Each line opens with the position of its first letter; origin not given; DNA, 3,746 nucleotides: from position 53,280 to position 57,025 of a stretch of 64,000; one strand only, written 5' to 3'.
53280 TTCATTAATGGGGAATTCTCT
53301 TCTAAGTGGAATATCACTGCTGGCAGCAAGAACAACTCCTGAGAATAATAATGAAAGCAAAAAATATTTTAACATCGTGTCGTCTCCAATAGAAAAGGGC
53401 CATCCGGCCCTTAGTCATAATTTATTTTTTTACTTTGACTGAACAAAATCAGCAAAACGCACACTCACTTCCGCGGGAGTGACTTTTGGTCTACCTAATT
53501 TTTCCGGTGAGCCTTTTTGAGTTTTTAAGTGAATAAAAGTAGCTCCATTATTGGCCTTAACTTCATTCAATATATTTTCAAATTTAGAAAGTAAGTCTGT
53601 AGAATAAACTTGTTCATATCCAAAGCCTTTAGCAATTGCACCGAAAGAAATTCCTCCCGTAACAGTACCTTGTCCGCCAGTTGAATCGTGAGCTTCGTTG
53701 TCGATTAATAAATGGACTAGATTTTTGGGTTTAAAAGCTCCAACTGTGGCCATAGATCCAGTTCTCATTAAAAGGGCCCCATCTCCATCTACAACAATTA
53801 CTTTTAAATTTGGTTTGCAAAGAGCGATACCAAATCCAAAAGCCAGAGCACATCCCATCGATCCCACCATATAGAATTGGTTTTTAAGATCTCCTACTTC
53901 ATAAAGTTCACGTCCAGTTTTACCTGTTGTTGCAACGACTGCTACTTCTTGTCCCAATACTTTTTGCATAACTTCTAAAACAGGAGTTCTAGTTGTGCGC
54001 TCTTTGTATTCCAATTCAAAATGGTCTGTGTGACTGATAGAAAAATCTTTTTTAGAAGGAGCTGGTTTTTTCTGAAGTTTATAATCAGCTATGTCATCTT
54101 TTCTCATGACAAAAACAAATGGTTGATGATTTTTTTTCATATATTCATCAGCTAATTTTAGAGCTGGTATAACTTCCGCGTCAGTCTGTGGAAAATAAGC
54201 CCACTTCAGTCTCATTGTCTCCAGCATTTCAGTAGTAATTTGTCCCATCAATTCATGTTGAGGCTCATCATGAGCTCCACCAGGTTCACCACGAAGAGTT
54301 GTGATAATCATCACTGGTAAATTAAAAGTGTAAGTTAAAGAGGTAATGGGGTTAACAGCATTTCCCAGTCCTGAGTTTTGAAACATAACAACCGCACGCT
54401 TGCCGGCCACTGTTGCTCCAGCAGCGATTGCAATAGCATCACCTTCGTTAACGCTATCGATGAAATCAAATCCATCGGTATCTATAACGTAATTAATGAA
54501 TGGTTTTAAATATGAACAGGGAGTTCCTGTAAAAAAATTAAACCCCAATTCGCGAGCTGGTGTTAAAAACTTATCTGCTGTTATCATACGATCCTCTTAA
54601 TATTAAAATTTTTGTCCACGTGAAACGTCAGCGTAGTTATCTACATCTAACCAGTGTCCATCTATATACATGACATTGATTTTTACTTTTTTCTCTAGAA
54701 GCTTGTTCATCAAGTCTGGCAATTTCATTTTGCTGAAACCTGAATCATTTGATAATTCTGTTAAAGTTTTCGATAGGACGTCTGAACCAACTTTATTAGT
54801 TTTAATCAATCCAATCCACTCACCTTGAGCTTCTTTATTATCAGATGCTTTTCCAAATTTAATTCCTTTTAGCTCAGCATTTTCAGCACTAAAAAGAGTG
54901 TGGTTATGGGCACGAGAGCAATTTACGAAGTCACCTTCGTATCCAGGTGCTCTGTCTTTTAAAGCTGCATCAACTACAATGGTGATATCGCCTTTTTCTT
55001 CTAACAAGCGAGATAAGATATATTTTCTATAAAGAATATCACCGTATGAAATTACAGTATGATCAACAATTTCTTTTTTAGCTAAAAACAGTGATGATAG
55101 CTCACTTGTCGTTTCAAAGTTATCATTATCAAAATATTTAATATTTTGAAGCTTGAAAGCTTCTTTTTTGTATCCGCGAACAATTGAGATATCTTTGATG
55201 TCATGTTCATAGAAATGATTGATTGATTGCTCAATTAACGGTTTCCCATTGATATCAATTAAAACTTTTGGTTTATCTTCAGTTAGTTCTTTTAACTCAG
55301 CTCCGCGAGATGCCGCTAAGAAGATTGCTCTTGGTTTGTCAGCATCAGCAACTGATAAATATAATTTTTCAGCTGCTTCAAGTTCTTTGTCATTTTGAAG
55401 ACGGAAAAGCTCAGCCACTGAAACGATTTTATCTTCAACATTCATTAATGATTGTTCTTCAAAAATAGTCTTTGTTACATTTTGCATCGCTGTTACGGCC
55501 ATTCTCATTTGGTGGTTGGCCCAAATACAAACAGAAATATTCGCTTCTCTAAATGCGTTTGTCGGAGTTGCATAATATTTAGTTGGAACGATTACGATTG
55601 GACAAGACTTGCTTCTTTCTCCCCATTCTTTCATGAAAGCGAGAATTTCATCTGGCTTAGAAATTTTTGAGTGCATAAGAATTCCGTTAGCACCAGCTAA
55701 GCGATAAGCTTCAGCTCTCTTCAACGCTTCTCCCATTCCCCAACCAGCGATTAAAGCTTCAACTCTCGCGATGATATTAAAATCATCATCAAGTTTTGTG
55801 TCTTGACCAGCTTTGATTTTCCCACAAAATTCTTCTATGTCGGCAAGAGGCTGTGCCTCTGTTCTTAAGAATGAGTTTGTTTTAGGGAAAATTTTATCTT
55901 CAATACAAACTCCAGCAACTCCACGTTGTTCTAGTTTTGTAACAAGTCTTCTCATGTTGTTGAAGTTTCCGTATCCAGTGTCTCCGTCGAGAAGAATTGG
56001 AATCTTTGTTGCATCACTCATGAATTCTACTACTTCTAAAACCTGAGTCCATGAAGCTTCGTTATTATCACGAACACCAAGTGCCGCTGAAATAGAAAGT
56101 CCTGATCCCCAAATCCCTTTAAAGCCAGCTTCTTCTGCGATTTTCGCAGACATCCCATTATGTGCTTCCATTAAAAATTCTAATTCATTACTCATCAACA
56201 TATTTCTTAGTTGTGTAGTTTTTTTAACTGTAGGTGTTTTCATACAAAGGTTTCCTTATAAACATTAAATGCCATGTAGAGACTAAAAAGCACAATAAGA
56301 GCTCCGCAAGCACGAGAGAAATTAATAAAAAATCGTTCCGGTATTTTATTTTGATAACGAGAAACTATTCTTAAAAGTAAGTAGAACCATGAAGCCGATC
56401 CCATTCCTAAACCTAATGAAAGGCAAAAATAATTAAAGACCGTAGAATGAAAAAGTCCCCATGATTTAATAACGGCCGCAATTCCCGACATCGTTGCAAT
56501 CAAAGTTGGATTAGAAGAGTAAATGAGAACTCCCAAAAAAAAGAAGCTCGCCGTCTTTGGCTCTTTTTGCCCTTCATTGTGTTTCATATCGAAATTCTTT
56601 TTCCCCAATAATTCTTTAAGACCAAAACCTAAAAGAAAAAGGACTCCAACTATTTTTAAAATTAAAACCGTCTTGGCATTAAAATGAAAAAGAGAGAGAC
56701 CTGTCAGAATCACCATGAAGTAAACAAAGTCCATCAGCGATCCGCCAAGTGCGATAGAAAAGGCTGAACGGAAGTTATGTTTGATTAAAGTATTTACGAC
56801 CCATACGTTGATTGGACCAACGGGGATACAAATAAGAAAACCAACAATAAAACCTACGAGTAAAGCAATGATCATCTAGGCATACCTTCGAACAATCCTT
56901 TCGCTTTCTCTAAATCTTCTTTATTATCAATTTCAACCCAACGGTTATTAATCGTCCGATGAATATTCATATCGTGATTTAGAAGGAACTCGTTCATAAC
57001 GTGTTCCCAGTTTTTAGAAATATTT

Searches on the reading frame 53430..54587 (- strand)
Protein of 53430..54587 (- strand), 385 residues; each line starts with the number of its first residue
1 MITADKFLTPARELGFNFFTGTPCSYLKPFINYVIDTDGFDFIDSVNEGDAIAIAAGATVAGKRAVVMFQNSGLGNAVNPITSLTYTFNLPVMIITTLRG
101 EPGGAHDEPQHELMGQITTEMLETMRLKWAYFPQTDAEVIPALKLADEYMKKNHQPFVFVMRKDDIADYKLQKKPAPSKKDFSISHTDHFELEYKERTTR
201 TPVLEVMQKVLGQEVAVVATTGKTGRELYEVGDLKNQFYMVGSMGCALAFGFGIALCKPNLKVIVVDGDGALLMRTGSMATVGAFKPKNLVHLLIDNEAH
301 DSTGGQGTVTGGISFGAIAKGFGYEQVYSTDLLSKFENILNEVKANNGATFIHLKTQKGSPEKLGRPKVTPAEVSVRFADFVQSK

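Call 3: search_protein_families(library=pfam, proteins=[window:53430-54587:-], max_evalue=0.01)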
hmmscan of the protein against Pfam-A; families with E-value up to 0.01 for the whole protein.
window:53430-54587:- (385 aa): 2 families
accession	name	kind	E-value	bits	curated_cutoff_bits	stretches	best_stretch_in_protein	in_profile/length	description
PF02775.26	TPP_enzyme_C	-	1.7e-14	54.3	21.9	1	239-353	25-150/151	Thiamine pyrophosphate enzyme, C-terminal TPP binding domain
PF02776.23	TPP_enzyme_N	-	8.6e-09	35.6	26.8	1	12-111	12-112/119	Thiamine pyrophosphate enzyme, N-terminal TPP binding domain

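Call 4: search_protein_families(library=ncbifam, proteins=[window:53430-54587:-], max_evalue=0.01)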
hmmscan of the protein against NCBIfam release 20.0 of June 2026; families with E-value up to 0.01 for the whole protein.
window:53430-54587:- (385 aa): 38 families (the best 25 are shown)
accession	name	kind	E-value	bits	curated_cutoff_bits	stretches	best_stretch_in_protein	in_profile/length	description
TIGR03297.1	Ppyr-DeCO2ase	equivalog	1.6e-121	405.7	312.5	1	15-382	1-360/360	phosphonopyruvate decarboxylase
TIGR03846.1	sulfopy_beta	equivalog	8.3e-40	136.6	221.5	1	203-382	4-181/182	sulfopyruvate decarboxylase subunit beta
NF004813.0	PRK06163.1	equivalog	1.4e-31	109.8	240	1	210-379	25-193/202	hypothetical protein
TIGR03845.1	sulfopyru_alph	equivalog_domain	8e-25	87.6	147.95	1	13-161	10-155/160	sulfopyruvate decarboxylase subunit alpha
TIGR04377.1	myo_inos_iolD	equivalog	4.5e-10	38.8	715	1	170-317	363-514/616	3D-(3,5/4)-trihydroxycyclohexane-1,2-dione acylhydrolase (decyclizing)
TIGR03336.1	IOR_alpha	equivalog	1.9e-09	36.4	650.9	1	19-88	26-95/595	indolepyruvate ferredoxin oxidoreductase subunit alpha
NF005485.1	PRK07092.1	equivalog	7.5e-09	34.9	493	1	192-357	342-519/523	benzoylformate decarboxylase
TIGR03393.1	indolpyr_decarb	equivalog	2.3e-07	29.9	946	1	240-298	402-459/539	indolepyruvate decarboxylase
NF006016.1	PRK08155.1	equivalog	1.2e-06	27.2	870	1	241-355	408-531/554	acetolactate synthase large subunit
NF006524.0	PRK08978.1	equivalog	1.8e-06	26.6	738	1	241-298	400-456/548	acetolactate synthase 2 catalytic subunit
NF005114.0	PRK06546.1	equivalog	2.1e-06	26.5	893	1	239-286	405-452/578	pyruvate dehydrogenase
TIGR02177.1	PorB_KorB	subfamily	3.4e-06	26.7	261.9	1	213-311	28-122/286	2-oxoacid:acceptor oxidoreductase, beta subunit, pyruvate/2-ketoisovalerate family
NF007207.0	PRK09628.1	equivalog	4.8e-06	26.4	364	1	214-323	44-149/277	2-oxoglutarate ferredoxin oxidoreductase subunit beta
TIGR00118.1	acolac_lg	equivalog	7e-06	24.8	538.35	1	241-288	409-456/557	biosynthetic-type acetolactate synthase large subunit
NF006203.0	PRK08327.1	equivalog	1.4e-05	23.9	456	1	195-273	384-463/571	thiamine pyrophosphate-requiring protein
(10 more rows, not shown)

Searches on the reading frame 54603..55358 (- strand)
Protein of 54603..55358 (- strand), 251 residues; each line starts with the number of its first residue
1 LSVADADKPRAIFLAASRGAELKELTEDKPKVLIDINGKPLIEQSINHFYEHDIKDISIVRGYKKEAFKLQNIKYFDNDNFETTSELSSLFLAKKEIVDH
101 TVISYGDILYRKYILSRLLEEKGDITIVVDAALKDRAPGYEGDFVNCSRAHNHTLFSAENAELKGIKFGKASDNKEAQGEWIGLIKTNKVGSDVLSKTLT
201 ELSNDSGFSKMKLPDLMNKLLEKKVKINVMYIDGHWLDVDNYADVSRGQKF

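Call 63: search_solved_structures(query=window:54603-55358:-, max_evalue=0.001, show_alignments=0)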
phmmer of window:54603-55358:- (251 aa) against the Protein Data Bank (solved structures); distinct sequences matched with E-value up to 0.001: 5.
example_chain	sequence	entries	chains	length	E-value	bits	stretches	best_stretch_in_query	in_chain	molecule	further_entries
1jyk_A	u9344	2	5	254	1.2e-14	57.5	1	9-114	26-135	CTP:phosphocholine Cytidylyltransferase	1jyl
2ggo_A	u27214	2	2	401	2.6e-08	36.8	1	10-111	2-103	401aa long hypothetical glucose-1-phosphate thymidylyltransferase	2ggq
6pd1_A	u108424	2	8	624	1.6e-07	34.2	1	10-151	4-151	Nucleotidyl transferase/aminotransferase, class V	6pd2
5z09_A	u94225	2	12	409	2.6e-07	33.5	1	10-110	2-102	Dual sugar-1-phosphate nucleotidylyltransferase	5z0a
1tzf_A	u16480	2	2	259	4.8e-06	29.4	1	10-77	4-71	Glucose-1-phosphate cytidylyltransferase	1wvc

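Call 75: search_solved_structures(query=window:54603-55358:-, max_evalue=0.00001, show_alignments=3)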
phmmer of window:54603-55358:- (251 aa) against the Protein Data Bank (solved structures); distinct sequences matched with E-value up to 0.00001: 5.
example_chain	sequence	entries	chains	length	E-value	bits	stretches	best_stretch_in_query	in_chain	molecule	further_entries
1jyk_A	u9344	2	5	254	1.2e-14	57.5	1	9-114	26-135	CTP:phosphocholine Cytidylyltransferase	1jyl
2ggo_A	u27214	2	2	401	2.6e-08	36.8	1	10-111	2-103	401aa long hypothetical glucose-1-phosphate thymidylyltransferase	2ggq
6pd1_A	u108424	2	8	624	1.6e-07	34.2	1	10-151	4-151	Nucleotidyl transferase/aminotransferase, class V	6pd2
5z09_A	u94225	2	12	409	2.6e-07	33.5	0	10-110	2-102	Dual sugar-1-phosphate nucleotidylyltransferase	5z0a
1tzf_A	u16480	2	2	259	4.8e-06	29.4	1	10-77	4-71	Glucose-1-phosphate cytidylyltransferase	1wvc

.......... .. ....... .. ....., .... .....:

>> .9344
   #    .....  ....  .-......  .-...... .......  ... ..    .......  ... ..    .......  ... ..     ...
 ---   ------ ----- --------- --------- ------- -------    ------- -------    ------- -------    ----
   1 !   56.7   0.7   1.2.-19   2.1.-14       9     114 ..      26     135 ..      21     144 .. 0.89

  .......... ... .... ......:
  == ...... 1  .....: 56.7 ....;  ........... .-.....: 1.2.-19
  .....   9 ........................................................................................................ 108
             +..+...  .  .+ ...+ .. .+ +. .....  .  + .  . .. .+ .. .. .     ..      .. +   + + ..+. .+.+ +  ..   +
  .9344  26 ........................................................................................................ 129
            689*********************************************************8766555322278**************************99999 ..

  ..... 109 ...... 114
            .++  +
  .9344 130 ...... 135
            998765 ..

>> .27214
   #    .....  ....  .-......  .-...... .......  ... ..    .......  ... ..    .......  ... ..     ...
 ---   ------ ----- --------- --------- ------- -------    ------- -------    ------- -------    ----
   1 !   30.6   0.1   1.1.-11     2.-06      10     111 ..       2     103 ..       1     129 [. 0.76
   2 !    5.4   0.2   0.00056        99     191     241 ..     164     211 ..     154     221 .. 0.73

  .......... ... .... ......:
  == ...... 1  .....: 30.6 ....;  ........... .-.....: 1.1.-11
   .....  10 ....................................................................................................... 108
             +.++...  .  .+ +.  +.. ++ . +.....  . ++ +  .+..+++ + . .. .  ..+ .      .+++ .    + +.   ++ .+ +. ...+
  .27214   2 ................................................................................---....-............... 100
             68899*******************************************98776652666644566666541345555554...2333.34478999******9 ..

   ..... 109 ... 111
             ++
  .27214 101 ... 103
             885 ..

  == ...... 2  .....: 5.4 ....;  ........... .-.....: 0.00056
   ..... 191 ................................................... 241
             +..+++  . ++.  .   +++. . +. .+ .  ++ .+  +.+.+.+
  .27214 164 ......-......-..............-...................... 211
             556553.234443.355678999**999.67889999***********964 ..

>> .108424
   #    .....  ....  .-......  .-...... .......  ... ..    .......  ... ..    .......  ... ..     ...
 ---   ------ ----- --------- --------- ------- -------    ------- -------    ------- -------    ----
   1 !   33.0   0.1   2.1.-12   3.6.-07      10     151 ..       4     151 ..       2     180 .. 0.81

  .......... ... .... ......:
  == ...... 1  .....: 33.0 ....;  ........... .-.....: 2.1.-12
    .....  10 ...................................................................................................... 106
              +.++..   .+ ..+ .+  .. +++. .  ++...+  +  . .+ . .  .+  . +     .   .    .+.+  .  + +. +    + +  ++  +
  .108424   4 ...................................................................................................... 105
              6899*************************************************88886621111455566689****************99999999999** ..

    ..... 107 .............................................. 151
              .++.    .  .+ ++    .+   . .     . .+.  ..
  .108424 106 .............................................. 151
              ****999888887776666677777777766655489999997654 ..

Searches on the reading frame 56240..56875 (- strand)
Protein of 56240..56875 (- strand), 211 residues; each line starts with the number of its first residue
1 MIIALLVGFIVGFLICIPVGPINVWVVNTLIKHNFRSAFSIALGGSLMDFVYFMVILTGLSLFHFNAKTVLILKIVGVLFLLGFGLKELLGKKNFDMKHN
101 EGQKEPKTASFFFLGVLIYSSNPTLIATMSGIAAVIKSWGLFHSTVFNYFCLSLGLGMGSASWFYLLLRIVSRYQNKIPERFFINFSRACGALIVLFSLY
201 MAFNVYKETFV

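Call 3: search_protein_families(library=pfam, proteins=[window:56240-56875:-], max_evalue=0.01)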
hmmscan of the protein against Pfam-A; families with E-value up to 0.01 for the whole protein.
window:56240-56875:- (211 aa): 1 family
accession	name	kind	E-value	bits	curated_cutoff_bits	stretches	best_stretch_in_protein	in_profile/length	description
PF01810.24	LysE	-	1.7e-19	70.5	25.6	1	16-202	4-190/193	LysE type translocator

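Call 4: search_protein_families(library=ncbifam, proteins=[window:56240-56875:-], max_evalue=0.01)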
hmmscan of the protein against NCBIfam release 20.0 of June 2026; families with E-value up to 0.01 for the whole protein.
window:56240-56875:- (211 aa): 2 families
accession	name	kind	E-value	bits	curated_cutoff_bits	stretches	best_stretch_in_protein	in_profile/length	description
TIGR00948.1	2a75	equivalog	2.5e-06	27.3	213.65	1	15-175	1-157/177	L-lysine exporter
NF006801.0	PRK09304.1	equivalog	0.0037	16.8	298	1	1-92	1-91/211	arginine exporter ArgO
